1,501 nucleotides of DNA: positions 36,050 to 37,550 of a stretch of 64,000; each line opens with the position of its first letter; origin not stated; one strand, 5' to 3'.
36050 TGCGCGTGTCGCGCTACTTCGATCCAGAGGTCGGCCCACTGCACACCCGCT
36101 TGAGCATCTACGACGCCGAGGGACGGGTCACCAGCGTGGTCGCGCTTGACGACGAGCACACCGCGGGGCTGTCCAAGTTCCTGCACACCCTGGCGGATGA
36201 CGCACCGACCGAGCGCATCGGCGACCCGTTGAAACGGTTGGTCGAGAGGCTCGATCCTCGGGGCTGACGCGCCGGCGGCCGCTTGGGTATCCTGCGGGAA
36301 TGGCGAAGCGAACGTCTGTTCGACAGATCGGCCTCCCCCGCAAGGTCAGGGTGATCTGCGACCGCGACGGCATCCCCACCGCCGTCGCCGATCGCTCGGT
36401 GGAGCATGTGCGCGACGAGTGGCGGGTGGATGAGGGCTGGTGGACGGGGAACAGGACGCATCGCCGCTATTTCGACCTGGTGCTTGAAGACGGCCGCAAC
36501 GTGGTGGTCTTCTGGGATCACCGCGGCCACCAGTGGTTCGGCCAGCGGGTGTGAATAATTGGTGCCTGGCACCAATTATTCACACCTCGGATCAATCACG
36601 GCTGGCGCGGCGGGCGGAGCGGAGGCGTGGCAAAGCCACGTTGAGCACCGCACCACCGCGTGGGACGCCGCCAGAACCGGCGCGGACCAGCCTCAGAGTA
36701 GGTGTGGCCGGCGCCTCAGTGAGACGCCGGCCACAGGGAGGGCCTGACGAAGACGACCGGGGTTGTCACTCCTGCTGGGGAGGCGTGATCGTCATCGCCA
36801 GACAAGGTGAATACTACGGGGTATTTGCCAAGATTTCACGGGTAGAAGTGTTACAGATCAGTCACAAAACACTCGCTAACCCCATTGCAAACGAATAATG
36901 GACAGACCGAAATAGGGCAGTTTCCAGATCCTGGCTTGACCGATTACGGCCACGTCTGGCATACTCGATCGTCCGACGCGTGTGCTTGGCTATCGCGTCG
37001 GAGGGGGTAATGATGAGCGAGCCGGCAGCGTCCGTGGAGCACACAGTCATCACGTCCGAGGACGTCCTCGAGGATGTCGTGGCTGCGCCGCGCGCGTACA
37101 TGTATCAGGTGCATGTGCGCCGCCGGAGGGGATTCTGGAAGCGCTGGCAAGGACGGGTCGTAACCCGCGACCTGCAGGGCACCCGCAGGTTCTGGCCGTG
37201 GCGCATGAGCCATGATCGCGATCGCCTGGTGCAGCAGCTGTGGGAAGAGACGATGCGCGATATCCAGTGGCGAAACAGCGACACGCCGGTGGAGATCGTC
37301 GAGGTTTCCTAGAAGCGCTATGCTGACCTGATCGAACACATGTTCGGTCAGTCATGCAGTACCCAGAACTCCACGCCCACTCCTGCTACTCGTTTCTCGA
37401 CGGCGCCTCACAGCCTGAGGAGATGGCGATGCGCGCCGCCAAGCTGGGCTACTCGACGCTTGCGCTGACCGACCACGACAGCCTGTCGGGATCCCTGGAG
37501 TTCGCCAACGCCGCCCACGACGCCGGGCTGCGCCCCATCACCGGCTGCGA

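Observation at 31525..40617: SOS mutasome split into two separately LexA-boxed units with no imuA-like gene in view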

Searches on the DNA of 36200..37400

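Call 77: search_rna_families(source=window, start=36200, end=37400, threshold=evalue, max_evalue=1)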
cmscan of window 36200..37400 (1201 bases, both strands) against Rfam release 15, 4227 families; matches with E-value up to 1: 0.
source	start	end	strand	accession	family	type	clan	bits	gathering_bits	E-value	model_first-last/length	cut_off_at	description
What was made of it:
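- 36548..36586 (+): 39-nt near-perfect palindrome (19-bp stem) overlapping the imuB-C stop codon. A second strong hairpin follows at about 36703-36735. Together they probably terminate the imuB-C transcript. No Rfam family matches (call 77).
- Tried and rejected: Rfam on the AT-richer spacer 36200-37400: no hit (call 77).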

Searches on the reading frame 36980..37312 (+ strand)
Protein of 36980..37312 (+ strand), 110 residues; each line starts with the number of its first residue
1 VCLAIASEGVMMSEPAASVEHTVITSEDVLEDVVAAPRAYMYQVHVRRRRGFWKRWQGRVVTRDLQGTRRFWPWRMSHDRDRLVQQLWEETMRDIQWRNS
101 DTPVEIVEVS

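Call 5: search_protein_families(library=pfam, proteins=[window:36980-37312:+], max_evalue=0.01)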
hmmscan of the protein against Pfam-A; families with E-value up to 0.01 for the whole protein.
window:36980-37312:+ (110 aa): 0 families

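Call 6: search_protein_families(library=ncbifam, proteins=[window:36980-37312:+], max_evalue=0.01)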
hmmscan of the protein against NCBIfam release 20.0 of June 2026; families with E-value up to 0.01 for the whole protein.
window:36980-37312:+ (110 aa): 0 families

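Call 11: search_protein_families(library=pfam, proteins=[window:36980-37312:+], max_evalue=10)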
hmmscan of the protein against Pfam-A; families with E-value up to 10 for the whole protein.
window:36980-37312:+ (110 aa): 0 families

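Call 39: find_homologous_proteins(query=window:37010-37309:+, max_evalue=0.001)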
Query window:37010-37309:+ (100 aa): 5 proteins with E <= 0.001 among 9 candidates.
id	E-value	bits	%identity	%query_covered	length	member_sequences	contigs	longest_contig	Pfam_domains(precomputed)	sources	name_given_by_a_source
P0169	1.0e-58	214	96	100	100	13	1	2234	-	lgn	-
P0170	1.8e-48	181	84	99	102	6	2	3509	-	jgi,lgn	jgi:hypothetical protein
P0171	6.2e-46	173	80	98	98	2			-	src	-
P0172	5.5e-43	163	95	75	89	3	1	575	-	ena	-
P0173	8.7e-38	147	68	99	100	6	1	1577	-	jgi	jgi:hypothetical protein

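Call 42: find_homologous_proteins(query=A2, max_evalue=0.001)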
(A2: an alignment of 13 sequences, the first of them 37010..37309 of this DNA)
Query A2 (13 sequences) (100 aa, profile of the alignment): 56 proteins with E <= 0.001 among 2357 candidates.
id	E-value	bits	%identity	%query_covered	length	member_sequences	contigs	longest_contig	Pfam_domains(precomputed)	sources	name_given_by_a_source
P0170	3.6e-39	151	84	99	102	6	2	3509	-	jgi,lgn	jgi:hypothetical protein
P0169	7.1e-39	150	96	100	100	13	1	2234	-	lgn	-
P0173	1.3e-38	149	68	99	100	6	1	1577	-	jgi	jgi:hypothetical protein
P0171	2.6e-37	145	80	98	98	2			-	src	-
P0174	2.0e-35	139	53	77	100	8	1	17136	-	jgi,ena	jgi:hypothetical protein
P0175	6.7e-35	137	51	78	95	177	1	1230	-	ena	-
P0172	6.0e-34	134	95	75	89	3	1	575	-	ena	-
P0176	9.6e-34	133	40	87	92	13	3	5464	-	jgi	-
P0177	2.2e-33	132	56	78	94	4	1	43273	-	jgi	jgi:hypothetical protein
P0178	8.2e-33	130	43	75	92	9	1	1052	-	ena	-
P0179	8.4e-33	130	43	97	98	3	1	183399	-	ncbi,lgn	-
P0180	4.4e-32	128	60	77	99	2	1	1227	-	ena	-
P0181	6.8e-32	127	41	71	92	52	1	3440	-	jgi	jgi:hypothetical protein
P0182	7.4e-32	127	42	71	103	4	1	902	-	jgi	jgi:hypothetical protein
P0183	1.2e-31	127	42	77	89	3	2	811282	-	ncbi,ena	-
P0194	1.2e-29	120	42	98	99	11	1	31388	-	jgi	jgi:hypothetical protein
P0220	2.2e-21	94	39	71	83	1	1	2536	-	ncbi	ncbi:MAG: hypothetical protein ACRD3Q_19125 [Terriglobales bacterium]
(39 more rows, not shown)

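Call 43: search_solved_structures(query=A2, max_evalue=10)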
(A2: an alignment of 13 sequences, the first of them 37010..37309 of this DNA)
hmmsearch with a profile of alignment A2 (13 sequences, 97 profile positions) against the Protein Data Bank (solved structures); distinct sequences matched with E-value up to 10: 5.
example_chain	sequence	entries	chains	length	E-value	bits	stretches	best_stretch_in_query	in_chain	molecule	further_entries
8g60_LL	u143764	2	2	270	0.0076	19.8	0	33-70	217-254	eL13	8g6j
11hv_13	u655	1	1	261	0.094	16.3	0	33-71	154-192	Large ribosomal subunit protein eL13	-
8f2r_A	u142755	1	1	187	0.35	14.4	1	44-89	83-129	COMM domain-containing protein 1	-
8f2u_A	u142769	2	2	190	0.36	14.4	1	44-89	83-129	COMM domain-containing protein 1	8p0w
7oyc_L1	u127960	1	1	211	0.79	13.3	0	33-71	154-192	60S ribosomal protein L13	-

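Call 55: predict_structure(alignment_id=A3)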
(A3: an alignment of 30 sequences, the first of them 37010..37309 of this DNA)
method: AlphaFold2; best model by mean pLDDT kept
length: 100 residues; sequences in the alignment: 30
mean_pLDDT: 68.9   pTM: 0.52
mean pLDDT of the five models: 68.9, 68.1, 67.8, 67.6, 65.1
residues with pLDDT >= 90: 2; 70-90: 57; 50-70: 14; < 50: 27
segments of 3 or more residues with pLDDT < 50: 1-27
pLDDT, mean of each block of 10 residues (from residue 1): 42 39 48 82 83 81 89 88 77 59
secondary structure, 60 per line:
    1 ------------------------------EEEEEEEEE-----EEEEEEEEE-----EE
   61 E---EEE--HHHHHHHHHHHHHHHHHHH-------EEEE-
elements in order: E31-39 E45-53 E59-61 E65-67 H70-88 E96-99
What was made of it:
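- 37010..37312 (+): orf110: a ~100-aa Arg/Trp-rich orphan protein. It has a disordered N-terminus and a beta4-alpha-beta core. It recurs between imuB-C and dnaE2 in Gaiellales. Its function is unknown, and it may be an accessory factor or merely a syntenic passenger. AlphaFold core pLDDT 80-89 (call 55).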

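Call 62: fold_search(model_id=the predicted structure, library=pdb)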
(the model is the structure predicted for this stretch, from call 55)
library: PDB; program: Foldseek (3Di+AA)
matches with E <= 10: 508; with E <= 0.001: 0
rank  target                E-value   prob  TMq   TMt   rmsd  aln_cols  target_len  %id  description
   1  8wwc_D                2.7e-03  1.00  0.47  0.45   3.3        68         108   16  De novo design binder of HRAS -120-4 (released 2024-10-09)
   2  8wwc_C                4.7e-03  1.00  0.49  0.45   4.3        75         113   15  De novo design binder of HRAS -120-4 (released 2024-10-09)
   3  9hny_CK               9.4e-02  0.95  0.49  0.26   9.4       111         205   12  Mitoribosomal small subunit in complex with Mettl15 and Mettl17 (released 2025-03-26)
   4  3ngy_C                1.1e-01  0.92  0.42  0.26   5.1        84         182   10  Crystal structure of RNase T (E92G mutant) (released 2011-02-16)
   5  2is3_B                1.4e-01  0.93  0.44  0.28   3.7        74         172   11  Crystal Structure of Escherichia coli RNase T (released 2007-04-24)
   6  5aoy                  1.4e-01  0.92  0.44  0.22   4.9        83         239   16  Structure of mouse Endonuclease V (released 2016-05-04)
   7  3va3_B                1.5e-01  0.85  0.41  0.23   6.2       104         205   10  Crystal structure of RNase T in complex with a duplex DNA product (stem loop DNA with 2 nucleotide 3' overhang) (released 2012-07-11)
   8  9qbp_D                1.5e-01  0.77  0.40  0.12   6.0        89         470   13  Crystal structure of Enhydrobacter aerosaccus apo SPARDA complex (released 2025-12-17)
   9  6sga_CK               1.5e-01  0.75  0.41  0.27  10.9       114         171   11  Body domain of the mt-SSU assemblosome from Trypanosoma brucei (released 2019-09-18)
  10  5ux0_A                1.9e-01  0.87  0.46  0.09   3.9        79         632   10  X-ray crystal structure of Marinitoga piezophila Argonaute in complex with 5' OH guide RNA and target DNA (released 2017-05-03)
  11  6xg8_B                1.9e-01  0.85  0.42  0.15   5.2        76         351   10  ISCth4 transposase, pre-cleaved complex, PCC (released 2020-10-14)
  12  6sgb_CK               2.0e-01  0.85  0.48  0.26  10.6       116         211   11  mt-SSU assemblosome of Trypanosoma brucei (released 2019-09-25)
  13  3v9u_A                2.3e-01  0.41  0.33  0.20   7.5       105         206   11  Crystal structure of RNase T in complex with a preferred ssDNA (AAT) with two Mg in the active site (released 2012-07-11)
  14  8wfd_G                2.3e-01  0.13  0.22  0.08   9.9        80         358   14  The cryo-EM structure of TdpAB in complex with AMPPNP and DNA (released 2025-01-22)
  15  9qbp_B                2.7e-01  0.80  0.44  0.13   5.4        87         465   11  Crystal structure of Enhydrobacter aerosaccus apo SPARDA complex (released 2025-12-17)
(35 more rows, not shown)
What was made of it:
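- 37010..37312 (+): Fold search gave nothing significant (call 62).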

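Call 73: find_encoding_contigs(protein=P0177, flank=6000, max_places=2)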
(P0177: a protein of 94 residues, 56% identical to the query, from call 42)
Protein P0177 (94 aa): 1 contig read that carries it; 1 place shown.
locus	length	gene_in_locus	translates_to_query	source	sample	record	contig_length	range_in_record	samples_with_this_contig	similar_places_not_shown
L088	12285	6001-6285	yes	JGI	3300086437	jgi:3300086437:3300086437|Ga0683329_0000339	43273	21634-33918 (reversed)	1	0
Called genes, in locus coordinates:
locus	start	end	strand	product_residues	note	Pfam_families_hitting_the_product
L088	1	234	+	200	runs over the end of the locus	PF09335:VTT_dom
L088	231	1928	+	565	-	PF01979:Amidohydro_1, PF07969:Amidohydro_3 (faint), PF13382:Adenine_deam_C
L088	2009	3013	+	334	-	PF13400:Tad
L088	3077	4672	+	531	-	PF01510:Amidase_2, PF25275:Golvesin_C, PF00041:fn3 (faint)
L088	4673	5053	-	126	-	PF00581:Rhodanese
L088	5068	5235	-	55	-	-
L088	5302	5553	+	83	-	-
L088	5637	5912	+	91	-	-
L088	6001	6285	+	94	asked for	-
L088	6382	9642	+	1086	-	PF02811:PHP, PF07733:DNA_pol3_alpha, PF17657:DNA_pol3_finger, PF14579:HHH_6, PF01336:tRNA_anti-codon (weak)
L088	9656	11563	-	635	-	PF04932:Wzy_C, PF14559:TPR_19 (weak), PF13428:TPR_14 (weak)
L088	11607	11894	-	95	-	-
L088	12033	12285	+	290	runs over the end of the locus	PF00685:Sulfotransfer_1 (faint)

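Call 74: find_encoding_contigs(protein=P0194, flank=6000, max_places=2)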
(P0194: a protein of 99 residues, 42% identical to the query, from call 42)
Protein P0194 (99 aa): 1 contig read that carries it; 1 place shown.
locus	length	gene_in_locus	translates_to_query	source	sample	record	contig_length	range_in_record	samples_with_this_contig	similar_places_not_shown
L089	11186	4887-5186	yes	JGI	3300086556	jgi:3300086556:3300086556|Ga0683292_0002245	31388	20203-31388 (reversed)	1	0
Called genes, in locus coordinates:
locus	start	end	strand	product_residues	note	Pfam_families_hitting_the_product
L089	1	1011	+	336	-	?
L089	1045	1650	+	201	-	PF09335:VTT_dom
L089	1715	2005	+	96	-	PF27609:Rv1322 (weak)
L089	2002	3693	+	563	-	PF01979:Amidohydro_1, PF07969:Amidohydro_3 (weak), PF13382:Adenine_deam_C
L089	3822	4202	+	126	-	PF01252:Peptidase_A8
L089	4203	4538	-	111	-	-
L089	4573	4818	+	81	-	-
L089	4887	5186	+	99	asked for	-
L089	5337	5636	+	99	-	-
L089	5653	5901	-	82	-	-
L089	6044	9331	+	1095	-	PF02811:PHP, PF07733:DNA_pol3_alpha, PF17657:DNA_pol3_finger, PF14579:HHH_6, PF01336:tRNA_anti-codon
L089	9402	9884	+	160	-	PF03640:Lipoprotein_15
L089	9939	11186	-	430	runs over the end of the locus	PF00082:Peptidase_S8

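Call 75: find_encoding_contigs(protein=P0220, flank=6000, max_places=2)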
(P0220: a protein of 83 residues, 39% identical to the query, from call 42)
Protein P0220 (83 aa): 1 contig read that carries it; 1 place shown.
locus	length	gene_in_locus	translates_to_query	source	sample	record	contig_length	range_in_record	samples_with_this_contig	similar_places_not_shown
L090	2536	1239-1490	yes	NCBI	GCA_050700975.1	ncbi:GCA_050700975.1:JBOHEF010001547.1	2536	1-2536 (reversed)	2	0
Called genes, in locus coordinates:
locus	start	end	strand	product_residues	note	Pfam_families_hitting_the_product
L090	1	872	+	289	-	PF04932:Wzy_C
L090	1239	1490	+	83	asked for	-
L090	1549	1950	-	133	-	-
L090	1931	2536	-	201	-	PF13469:Sulfotransfer_3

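Call 82: search_protein_families(library=pfam, alignment_id=A3, max_evalue=1)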
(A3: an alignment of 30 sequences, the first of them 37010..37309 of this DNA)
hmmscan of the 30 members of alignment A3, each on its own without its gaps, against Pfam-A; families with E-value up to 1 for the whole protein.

A. member 1, window:37010-37309:+ (100 aa): 0 families

B. families by the number of members that match (of 30 scanned): 7 families
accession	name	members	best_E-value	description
PF03256.22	ANAPC10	3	0.00067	Anaphase-promoting complex, subunit 10 (APC10)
PF17342.7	DUF5372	2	0.13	Family of unknown function (DUF5372)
PF09606.15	Med15_N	2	0.16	ARC105/Med15 mediator subunit N-terminal KIX domain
PF17053.10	GEP5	1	0.0091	Genetic interactor of prohibitin 5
PF21361.3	Sina_ZnF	1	0.026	Sina, zinc finger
PF09459.16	EB_dh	1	0.16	Ethylbenzene dehydrogenase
PF17578.7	DUF5481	1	0.31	Family of unknown function (DUF5481)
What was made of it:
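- Tried and rejected: A Pfam scan over 30 orf110 family members gave no consistent family (call 82).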
